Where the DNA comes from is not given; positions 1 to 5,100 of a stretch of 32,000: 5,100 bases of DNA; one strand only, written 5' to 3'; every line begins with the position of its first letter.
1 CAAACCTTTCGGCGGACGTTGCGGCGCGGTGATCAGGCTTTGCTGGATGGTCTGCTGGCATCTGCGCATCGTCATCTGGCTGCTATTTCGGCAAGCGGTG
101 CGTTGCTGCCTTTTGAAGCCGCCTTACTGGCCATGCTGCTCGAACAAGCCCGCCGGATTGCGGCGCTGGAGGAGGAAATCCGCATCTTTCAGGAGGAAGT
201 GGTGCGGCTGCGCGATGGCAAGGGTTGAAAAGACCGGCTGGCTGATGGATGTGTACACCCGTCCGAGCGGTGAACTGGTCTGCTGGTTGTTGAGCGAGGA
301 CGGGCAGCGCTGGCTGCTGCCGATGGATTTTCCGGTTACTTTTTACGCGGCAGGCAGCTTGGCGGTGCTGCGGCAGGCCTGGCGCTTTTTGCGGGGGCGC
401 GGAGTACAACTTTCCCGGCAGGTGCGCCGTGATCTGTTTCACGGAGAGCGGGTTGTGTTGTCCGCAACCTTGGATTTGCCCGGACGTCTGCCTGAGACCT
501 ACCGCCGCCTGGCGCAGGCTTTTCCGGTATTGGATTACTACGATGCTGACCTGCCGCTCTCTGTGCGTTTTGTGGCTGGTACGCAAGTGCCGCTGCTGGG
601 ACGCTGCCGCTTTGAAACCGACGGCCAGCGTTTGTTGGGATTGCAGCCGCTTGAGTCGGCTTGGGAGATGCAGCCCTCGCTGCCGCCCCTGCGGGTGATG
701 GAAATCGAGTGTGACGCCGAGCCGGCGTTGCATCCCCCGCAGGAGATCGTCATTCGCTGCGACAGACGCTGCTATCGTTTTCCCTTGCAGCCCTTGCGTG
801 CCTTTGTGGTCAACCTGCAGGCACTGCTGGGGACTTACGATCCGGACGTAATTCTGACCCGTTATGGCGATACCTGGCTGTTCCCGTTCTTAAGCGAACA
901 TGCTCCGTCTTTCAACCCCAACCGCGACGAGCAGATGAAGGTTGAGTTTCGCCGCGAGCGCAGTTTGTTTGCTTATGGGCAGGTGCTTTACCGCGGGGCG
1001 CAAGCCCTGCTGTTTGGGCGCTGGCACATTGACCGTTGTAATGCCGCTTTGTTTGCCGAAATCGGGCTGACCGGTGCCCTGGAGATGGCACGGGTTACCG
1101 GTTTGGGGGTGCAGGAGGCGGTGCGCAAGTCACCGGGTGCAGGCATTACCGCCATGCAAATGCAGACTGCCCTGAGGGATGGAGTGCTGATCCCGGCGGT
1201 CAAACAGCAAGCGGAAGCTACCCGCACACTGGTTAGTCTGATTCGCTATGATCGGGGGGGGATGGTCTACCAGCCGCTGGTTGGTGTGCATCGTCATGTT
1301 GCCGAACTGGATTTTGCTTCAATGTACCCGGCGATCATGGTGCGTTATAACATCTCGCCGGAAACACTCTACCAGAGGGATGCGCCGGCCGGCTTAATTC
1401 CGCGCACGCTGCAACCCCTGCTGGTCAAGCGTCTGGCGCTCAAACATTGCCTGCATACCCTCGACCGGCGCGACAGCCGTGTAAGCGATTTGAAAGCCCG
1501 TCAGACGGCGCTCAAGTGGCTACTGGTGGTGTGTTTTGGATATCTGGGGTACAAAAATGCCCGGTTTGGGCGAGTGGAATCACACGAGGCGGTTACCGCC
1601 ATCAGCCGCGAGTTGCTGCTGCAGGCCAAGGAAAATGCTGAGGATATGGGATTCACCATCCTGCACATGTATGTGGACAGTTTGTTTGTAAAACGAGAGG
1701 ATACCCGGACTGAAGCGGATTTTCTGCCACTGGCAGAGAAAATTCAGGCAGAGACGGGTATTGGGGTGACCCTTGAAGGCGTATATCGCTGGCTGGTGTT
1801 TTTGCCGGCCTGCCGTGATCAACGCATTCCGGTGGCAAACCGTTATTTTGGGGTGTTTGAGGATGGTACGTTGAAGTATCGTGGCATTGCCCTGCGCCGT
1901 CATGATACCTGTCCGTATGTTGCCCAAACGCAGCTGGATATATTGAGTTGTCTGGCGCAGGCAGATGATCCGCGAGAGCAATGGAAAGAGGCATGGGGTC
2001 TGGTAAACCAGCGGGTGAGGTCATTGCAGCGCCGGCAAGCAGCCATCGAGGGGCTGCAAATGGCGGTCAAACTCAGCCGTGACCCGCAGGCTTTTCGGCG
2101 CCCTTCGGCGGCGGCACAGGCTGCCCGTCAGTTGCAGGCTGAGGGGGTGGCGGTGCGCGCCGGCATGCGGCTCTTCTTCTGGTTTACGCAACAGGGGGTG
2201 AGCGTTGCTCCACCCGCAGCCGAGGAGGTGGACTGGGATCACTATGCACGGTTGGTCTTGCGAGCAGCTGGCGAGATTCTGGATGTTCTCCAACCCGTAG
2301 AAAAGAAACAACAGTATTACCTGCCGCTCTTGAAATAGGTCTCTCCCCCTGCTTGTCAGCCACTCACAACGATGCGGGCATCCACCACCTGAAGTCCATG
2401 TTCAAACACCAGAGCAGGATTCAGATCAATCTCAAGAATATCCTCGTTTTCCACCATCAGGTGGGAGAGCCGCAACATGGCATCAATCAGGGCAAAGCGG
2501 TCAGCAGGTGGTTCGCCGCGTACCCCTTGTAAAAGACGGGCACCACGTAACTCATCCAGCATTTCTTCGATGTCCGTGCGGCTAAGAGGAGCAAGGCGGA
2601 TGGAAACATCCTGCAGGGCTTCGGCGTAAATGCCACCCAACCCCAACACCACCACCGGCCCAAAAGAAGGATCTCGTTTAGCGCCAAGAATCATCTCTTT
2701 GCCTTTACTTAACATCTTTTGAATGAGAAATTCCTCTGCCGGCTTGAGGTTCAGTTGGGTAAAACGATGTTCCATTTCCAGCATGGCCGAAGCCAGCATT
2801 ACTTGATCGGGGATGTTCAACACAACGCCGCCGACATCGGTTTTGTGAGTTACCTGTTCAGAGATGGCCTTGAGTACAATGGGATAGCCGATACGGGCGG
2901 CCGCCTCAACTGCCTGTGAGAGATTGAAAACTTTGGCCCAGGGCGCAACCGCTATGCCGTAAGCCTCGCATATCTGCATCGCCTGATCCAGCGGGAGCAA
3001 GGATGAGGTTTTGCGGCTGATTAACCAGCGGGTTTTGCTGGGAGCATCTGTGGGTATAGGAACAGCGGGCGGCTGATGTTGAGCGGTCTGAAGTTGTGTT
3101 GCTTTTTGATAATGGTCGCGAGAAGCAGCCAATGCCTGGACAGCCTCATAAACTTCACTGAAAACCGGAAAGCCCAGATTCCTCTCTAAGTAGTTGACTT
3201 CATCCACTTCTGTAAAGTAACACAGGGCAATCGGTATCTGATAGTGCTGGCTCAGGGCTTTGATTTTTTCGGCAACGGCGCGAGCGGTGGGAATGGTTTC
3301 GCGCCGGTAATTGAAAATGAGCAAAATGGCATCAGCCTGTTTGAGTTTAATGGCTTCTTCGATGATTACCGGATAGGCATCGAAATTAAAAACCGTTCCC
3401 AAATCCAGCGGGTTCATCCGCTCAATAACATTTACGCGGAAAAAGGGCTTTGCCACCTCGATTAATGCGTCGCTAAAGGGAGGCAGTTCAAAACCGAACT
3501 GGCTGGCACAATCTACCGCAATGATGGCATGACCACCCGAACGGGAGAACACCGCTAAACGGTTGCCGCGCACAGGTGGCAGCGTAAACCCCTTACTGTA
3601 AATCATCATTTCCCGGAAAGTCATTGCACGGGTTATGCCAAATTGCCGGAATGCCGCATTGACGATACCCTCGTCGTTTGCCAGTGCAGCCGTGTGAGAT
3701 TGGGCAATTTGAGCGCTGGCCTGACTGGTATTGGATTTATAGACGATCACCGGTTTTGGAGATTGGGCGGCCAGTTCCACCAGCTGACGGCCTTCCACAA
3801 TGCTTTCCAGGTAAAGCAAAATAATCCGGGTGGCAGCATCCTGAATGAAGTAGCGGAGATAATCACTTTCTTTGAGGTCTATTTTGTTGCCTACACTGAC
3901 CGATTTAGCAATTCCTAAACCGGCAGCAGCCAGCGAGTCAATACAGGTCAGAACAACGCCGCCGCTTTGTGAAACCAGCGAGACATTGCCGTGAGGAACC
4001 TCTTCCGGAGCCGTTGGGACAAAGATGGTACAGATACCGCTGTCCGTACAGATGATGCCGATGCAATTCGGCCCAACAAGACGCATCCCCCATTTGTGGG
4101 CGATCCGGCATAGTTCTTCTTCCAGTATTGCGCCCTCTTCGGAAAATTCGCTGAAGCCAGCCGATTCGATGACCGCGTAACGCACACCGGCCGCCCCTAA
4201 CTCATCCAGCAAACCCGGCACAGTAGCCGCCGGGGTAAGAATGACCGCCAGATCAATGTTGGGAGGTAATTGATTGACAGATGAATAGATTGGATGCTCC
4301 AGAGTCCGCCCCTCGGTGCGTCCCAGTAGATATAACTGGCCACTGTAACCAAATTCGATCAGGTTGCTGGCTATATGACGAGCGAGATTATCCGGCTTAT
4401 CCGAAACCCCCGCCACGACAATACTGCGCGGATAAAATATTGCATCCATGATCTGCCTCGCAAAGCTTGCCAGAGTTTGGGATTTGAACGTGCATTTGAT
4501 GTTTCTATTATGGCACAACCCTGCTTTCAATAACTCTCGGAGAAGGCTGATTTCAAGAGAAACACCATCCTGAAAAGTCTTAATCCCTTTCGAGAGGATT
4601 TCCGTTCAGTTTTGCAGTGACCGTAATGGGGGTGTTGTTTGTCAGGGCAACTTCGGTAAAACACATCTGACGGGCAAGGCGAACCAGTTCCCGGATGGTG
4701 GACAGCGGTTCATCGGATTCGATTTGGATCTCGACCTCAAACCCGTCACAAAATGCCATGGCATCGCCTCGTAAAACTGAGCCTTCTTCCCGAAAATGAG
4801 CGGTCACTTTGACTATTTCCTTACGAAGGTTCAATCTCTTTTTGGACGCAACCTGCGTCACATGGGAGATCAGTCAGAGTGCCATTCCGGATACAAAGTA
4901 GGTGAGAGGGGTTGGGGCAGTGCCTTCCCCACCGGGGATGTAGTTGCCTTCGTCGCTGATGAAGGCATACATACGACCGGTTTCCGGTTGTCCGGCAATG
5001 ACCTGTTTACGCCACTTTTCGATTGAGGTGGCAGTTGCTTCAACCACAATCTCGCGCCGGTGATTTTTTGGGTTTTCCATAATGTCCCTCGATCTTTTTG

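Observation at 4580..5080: Two OsmC-like ORF fragments are one gene with an in-frame TGA at the catalytic cysteine position (predicted selenoprotein)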

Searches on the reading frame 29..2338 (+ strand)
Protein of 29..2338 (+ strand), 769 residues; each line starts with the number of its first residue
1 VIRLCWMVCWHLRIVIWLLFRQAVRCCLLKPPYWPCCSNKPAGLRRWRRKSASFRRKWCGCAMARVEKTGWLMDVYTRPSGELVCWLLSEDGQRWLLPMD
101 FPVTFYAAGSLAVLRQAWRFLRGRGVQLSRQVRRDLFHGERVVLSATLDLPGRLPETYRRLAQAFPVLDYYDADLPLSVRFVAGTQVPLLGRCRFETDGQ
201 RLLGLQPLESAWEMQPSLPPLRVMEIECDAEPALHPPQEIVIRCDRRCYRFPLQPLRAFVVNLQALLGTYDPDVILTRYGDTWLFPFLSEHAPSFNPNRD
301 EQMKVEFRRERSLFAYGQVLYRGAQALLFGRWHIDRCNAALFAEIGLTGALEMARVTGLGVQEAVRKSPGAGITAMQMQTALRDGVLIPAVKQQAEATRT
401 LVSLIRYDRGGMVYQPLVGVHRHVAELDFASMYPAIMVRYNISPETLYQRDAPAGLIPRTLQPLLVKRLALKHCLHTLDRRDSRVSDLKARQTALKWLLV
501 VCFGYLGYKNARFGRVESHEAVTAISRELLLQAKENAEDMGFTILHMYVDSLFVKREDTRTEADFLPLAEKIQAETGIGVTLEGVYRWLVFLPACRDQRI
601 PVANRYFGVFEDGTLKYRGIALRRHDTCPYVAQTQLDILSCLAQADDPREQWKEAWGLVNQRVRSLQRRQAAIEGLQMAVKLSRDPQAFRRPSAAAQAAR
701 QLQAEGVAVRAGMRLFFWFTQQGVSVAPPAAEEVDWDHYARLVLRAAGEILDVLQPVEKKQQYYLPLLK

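Call 21: search_protein_families(library=pfam, proteins=[window:29-2338:+], max_evalue=0.00001)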
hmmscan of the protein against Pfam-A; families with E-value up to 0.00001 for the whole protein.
window:29-2338:+ (769 aa): 1 family
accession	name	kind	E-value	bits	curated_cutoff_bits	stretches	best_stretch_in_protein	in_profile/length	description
PF00136.26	DNA_pol_B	-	1.1e-25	90.8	23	2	453-722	116-410/453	DNA polymerase family B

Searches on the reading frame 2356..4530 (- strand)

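Call 21: search_protein_families(library=pfam, proteins=[window:2356-4530:-], max_evalue=0.00001)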
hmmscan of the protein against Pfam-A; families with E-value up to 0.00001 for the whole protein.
window:2356-4530:- (724 aa): 3 families
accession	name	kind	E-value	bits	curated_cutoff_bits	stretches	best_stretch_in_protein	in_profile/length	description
PF13549.11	ATP-grasp_5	-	6.2e-68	228.9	27.6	1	508-722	6-221/221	ATP-grasp domain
PF13607.11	Succ_CoA_lig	-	5.7e-42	143.2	27.4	1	181-311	2-134/138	Succinyl-CoA ligase like flavodoxin domain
PF13380.12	CoA_binding_2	-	7e-20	72.1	22.8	1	35-160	1-114/116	CoA binding domain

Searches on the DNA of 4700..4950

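Call 19: search_rna_families(source=window, start=4700, end=4950, threshold=evalue, max_evalue=10, show_alignments=3)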
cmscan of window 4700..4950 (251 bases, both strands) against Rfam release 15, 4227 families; matches with E-value up to 10: 1.
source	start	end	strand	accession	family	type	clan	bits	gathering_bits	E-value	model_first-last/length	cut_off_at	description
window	4884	4935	-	RF01151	snoU82P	Gene; snRNA; snoRNA; CD-box;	-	9.5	42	4.3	1-55/55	no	Small nucleolar RNA U82P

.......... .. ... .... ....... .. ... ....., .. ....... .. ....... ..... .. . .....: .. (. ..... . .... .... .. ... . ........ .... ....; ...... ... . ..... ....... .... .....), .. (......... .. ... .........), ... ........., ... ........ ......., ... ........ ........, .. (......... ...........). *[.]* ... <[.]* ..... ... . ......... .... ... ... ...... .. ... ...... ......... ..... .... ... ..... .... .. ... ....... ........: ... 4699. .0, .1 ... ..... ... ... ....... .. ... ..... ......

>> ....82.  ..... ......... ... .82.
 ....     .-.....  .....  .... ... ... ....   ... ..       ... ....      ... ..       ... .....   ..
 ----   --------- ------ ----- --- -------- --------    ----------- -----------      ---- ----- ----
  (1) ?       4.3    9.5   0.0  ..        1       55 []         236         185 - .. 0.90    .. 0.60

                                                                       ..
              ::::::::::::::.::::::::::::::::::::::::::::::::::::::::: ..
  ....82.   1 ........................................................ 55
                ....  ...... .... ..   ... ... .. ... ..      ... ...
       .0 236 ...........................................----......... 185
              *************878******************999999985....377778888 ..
